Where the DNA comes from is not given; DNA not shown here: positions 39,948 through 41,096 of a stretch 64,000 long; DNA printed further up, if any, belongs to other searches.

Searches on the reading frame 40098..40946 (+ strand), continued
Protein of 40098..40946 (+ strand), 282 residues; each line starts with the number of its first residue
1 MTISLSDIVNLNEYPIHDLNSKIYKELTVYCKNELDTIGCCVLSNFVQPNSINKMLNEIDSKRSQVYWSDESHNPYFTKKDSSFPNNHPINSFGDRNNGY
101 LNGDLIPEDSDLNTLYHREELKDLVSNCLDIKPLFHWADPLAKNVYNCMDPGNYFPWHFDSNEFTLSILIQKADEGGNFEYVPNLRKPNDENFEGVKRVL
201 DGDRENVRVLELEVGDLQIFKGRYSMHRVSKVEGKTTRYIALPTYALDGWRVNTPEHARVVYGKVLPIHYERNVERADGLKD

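Call 58: find_encoding_contigs(protein=P0174, flank=10000, max_places=3)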
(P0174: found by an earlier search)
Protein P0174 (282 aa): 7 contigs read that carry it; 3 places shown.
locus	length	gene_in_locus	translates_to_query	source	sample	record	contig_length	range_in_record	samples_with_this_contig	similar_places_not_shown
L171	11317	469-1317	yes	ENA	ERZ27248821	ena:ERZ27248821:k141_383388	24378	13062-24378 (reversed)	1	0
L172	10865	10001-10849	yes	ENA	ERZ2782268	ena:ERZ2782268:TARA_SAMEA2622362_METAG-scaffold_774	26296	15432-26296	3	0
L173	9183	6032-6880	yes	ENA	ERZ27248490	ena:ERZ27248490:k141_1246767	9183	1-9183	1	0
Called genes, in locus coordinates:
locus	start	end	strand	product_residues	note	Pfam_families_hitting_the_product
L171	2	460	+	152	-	?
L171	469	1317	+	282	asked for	PF23169:HalD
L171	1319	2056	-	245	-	PF01738:DLH, PF12146:Hydrolase_4 (faint), PF00561:Abhydrolase_1 (faint), PF00326:Peptidase_S9 (faint), PF02230:Abhydrolase_2 (weak), PF08840:BAAT_C (faint)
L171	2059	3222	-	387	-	PF00465:Fe-ADH, PF13685:Fe-ADH_2, PF25137:ADH_Fe_C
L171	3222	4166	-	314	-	PF03446:NAD_binding_2, PF03807:F420_oxidored (weak), PF14833:NAD_binding_11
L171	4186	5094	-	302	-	PF00892:EamA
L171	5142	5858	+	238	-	PF00144:Beta-lactamase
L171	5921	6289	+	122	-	PF00144:Beta-lactamase (weak)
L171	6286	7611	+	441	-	PF13347:MFS_2, PF07690:MFS_1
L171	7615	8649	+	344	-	PF10509:GalKase_gal_bdg, PF00288:GHMP_kinases_N, PF08544:GHMP_kinases_C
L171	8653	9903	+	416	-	PF00232:Glyco_hydro_1, PF02449:Glyco_hydro_42 (weak), PF00232:Glyco_hydro_1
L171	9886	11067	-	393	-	PF00108:Thiolase_N, PF02803:Thiolase_C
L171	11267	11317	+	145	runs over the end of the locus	PF03061:4HBT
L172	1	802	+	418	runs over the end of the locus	PF01946:Thi4 (weak), PF01266:DAO, PF13450:NAD_binding_8 (faint)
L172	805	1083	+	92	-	PF04267:SoxD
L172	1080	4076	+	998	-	PF13510:Fer2_4, PF00890:FAD_binding_2 (weak), PF01266:DAO (faint), PF07992:Pyr_redox_2, PF12831:FAD_oxidored, PF13450:NAD_binding_8 (weak), PF17806:SO_alpha_A3, PF01571:GCV_T, +1 more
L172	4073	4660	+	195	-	-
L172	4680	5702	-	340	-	PF04371:PAD_porph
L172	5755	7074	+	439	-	PF03951:Gln-synt_N (weak), PF00120:Gln-synt_C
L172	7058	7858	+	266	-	PF23441:SDR, PF00106:adh_short, PF08659:KR, PF13561:adh_short_C2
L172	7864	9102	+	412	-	PF01321:Creatinase_N (weak), PF00557:Peptidase_M24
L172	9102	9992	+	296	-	PF02826:2-Hacid_dh_C (weak), PF03446:NAD_binding_2, PF03807:F420_oxidored (weak), PF14833:NAD_binding_11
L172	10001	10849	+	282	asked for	PF23169:HalD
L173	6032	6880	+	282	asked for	PF23169:HalD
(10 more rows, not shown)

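Call 59: find_encoding_contigs(protein=P0154, flank=10000, max_places=3)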
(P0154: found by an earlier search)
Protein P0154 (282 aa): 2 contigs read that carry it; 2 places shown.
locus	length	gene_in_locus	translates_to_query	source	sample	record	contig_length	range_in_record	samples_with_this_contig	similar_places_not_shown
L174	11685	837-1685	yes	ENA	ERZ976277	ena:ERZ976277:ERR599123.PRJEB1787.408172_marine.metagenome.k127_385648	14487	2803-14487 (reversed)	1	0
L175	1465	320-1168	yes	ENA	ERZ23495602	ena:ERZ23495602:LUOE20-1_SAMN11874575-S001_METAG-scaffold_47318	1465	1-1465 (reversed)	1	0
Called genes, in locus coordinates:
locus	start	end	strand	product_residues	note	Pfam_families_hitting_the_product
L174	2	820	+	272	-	?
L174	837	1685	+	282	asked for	PF23169:HalD, PF22814:WelO5 (weak)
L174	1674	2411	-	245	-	PF01738:DLH, PF12146:Hydrolase_4 (faint), PF00561:Abhydrolase_1 (faint), PF00326:Peptidase_S9 (faint), PF02230:Abhydrolase_2 (weak), PF08840:BAAT_C (faint)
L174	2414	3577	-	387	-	PF00465:Fe-ADH, PF13685:Fe-ADH_2, PF25137:ADH_Fe_C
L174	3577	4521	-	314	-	PF02826:2-Hacid_dh_C (weak), PF03446:NAD_binding_2, PF03807:F420_oxidored (weak), PF14833:NAD_binding_11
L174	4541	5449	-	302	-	PF00892:EamA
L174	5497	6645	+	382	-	PF00144:Beta-lactamase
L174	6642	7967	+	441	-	PF07690:MFS_1 (weak), PF13347:MFS_2, PF07690:MFS_1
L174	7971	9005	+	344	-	PF10509:GalKase_gal_bdg, PF00288:GHMP_kinases_N, PF08544:GHMP_kinases_C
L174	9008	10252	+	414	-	PF00232:Glyco_hydro_1, PF02449:Glyco_hydro_42 (faint), PF00232:Glyco_hydro_1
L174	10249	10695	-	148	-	PF16156:DUF4864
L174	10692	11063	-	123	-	PF06146:PsiE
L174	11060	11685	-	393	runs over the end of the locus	PF00108:Thiolase_N, PF02803:Thiolase_C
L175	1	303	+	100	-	?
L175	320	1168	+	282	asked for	PF23169:HalD, PF22814:WelO5 (weak)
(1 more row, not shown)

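Call 60: find_encoding_contigs(protein=P0145, flank=10000, max_places=5)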
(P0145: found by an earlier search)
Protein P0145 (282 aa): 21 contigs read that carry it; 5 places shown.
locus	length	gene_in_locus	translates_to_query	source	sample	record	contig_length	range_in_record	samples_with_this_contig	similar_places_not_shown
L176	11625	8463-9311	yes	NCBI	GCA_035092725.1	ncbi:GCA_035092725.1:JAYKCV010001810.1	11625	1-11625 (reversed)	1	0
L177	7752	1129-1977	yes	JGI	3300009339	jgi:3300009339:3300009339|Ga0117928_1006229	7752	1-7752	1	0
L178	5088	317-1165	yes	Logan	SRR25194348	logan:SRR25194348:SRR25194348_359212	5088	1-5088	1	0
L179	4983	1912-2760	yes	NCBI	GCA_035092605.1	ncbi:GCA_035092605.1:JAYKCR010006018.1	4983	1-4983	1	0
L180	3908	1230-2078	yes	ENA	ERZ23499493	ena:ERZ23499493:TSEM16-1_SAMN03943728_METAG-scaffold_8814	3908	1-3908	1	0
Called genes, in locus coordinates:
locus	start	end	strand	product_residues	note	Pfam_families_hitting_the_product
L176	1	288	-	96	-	?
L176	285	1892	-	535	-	PF07992:Pyr_redox_2 (faint), PF01266:DAO, PF04324:Fer2_BFD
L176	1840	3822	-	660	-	PF00528:BPD_transp_1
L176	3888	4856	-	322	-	PF04069:OpuAC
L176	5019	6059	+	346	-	PF00005:ABC_tran, PF13304:AAA_21 (faint)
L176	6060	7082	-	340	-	PF04371:PAD_porph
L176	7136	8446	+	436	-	PF00120:Gln-synt_C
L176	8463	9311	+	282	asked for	PF23169:HalD, PF22814:WelO5 (weak)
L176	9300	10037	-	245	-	PF01738:DLH, PF12146:Hydrolase_4 (faint), PF00561:Abhydrolase_1 (faint), PF02230:Abhydrolase_2 (weak), PF08840:BAAT_C (faint), PF00326:Peptidase_S9 (weak)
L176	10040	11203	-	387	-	PF00465:Fe-ADH, PF13685:Fe-ADH_2, PF25137:ADH_Fe_C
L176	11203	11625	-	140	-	?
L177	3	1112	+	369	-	?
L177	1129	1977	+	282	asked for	PF23169:HalD, PF22814:WelO5 (weak)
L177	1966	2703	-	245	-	PF01738:DLH, PF12146:Hydrolase_4 (faint), PF00561:Abhydrolase_1 (faint), PF02230:Abhydrolase_2 (weak), PF08840:BAAT_C (faint), PF00326:Peptidase_S9 (weak)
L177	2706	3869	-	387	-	PF00465:Fe-ADH, PF13685:Fe-ADH_2, PF25137:ADH_Fe_C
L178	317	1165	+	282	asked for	PF23169:HalD, PF22814:WelO5 (weak)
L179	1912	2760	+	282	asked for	PF23169:HalD, PF22814:WelO5 (weak)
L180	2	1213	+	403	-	?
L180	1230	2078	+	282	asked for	PF23169:HalD, PF22814:WelO5 (weak)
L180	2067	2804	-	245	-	PF01738:DLH, PF12146:Hydrolase_4 (faint), PF00561:Abhydrolase_1 (faint), PF02230:Abhydrolase_2 (weak), PF08840:BAAT_C (faint), PF00326:Peptidase_S9 (weak)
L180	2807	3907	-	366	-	?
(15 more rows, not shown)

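Call 61: find_encoding_contigs(protein=P0170, flank=10000, max_places=3)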
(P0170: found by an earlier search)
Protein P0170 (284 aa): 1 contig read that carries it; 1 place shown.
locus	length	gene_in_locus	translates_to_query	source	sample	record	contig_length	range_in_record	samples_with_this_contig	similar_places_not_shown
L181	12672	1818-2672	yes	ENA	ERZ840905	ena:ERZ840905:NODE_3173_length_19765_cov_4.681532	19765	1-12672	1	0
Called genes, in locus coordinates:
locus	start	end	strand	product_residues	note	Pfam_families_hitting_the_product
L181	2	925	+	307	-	?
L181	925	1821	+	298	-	PF02826:2-Hacid_dh_C (faint), PF03446:NAD_binding_2, PF03807:F420_oxidored (weak), PF14833:NAD_binding_11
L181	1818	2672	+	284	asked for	PF23169:HalD, PF22814:WelO5 (weak)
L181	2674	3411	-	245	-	PF01738:DLH, PF12146:Hydrolase_4 (faint), PF00561:Abhydrolase_1 (faint), PF02230:Abhydrolase_2 (weak), PF08840:BAAT_C (faint), PF00326:Peptidase_S9 (weak)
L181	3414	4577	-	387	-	PF00465:Fe-ADH, PF13685:Fe-ADH_2, PF25137:ADH_Fe_C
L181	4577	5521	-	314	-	PF02826:2-Hacid_dh_C (weak), PF03446:NAD_binding_2, PF03807:F420_oxidored (weak), PF14833:NAD_binding_11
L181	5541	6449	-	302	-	PF00892:EamA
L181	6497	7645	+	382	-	PF00144:Beta-lactamase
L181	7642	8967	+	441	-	PF07690:MFS_1 (weak), PF13347:MFS_2, PF07690:MFS_1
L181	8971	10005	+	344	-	PF10509:GalKase_gal_bdg, PF22700:MVD-like_N (weak), PF00288:GHMP_kinases_N, PF08544:GHMP_kinases_C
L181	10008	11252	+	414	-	PF00232:Glyco_hydro_1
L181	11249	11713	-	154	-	PF16156:DUF4864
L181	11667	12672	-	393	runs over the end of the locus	PF00108:Thiolase_N, PF02803:Thiolase_C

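Call 64: search_protein_families(library=pfam, max_evalue=0.00001, proteins=[L023:6227-7171:-, L023:7220-8512:-, L023:8652-9536:-, L023:11095-12009:+, L023:12062-13099:+, L023:13128-14060:-, L066:7882-8910:-, L066:8941-9957:-, L066:11505-12980:+, L066:7100-7816:+])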
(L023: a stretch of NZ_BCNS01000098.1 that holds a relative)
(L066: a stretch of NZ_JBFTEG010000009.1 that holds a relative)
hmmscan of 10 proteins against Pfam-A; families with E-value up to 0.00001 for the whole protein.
L023:6227-7171:- (314 aa): 2 families
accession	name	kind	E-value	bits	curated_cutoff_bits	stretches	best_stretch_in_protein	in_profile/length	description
PF03466.25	LysR_substrate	-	7.1e-42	143.6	28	1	89-290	2-206/209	LysR substrate binding domain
PF00126.33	HTH_1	-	2.2e-16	60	26.6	1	5-64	1-60/60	Bacterial regulatory helix-turn-helix protein, lysR family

L023:7220-8512:- (430 aa): 2 families
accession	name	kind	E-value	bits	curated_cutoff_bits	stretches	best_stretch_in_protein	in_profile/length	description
PF05977.19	MFS_3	-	3.5e-43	148.3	27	1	5-387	5-390/524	Transmembrane secretion effector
PF07690.21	MFS_1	-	5.1e-25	88.6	33.4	1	16-350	2-340/347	Major Facilitator Superfamily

L023:8652-9536:- (294 aa): 1 family
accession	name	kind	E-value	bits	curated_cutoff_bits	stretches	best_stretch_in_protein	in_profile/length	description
PF00892.27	EamA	-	7.7e-26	91.4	28.2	2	158-281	4-129/135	EamA-like transporter family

L023:11095-12009:+ (304 aa): 2 families
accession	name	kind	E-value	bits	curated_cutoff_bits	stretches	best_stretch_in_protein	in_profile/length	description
PF00126.33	HTH_1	-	1.1e-19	70.5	26.6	1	4-62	2-60/60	Bacterial regulatory helix-turn-helix protein, lysR family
PF03466.25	LysR_substrate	-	1.6e-12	47.7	28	1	89-170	5-86/209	LysR substrate binding domain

L023:12062-13099:+ (345 aa): 0 families

L023:13128-14060:- (310 aa): 1 family
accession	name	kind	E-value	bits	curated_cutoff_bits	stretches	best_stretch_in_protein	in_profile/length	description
PF02826.25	2-Hacid_dh_C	-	1.4e-47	161.8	25.1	1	103-275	3-178/178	D-isomer specific 2-hydroxyacid dehydrogenase, NAD binding domain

L066:7882-8910:- (342 aa): 1 family
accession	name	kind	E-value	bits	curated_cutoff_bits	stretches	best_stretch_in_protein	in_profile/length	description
PF23169.1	HalD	-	9.9e-11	41.9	26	1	86-295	4-198/228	Halogenase D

L066:8941-9957:- (338 aa): 2 families
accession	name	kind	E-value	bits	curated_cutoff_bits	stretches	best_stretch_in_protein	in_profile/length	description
PF00126.33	HTH_1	-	7.8e-21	74.2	26.6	1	50-109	1-60/60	Bacterial regulatory helix-turn-helix protein, lysR family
PF03466.25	LysR_substrate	-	4.1e-14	52.9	28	1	138-214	7-83/209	LysR substrate binding domain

L066:11505-12980:+ (491 aa): 0 families

L066:7100-7816:+ (238 aa): 2 families
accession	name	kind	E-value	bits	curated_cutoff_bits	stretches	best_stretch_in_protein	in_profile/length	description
PF07729.17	FCD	-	4.6e-22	79.2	24.3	1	98-220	1-123/125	FCD domain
PF00392.27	GntR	-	9.9e-16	57.6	27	1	30-88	5-64/64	Bacterial regulatory proteins, gntR family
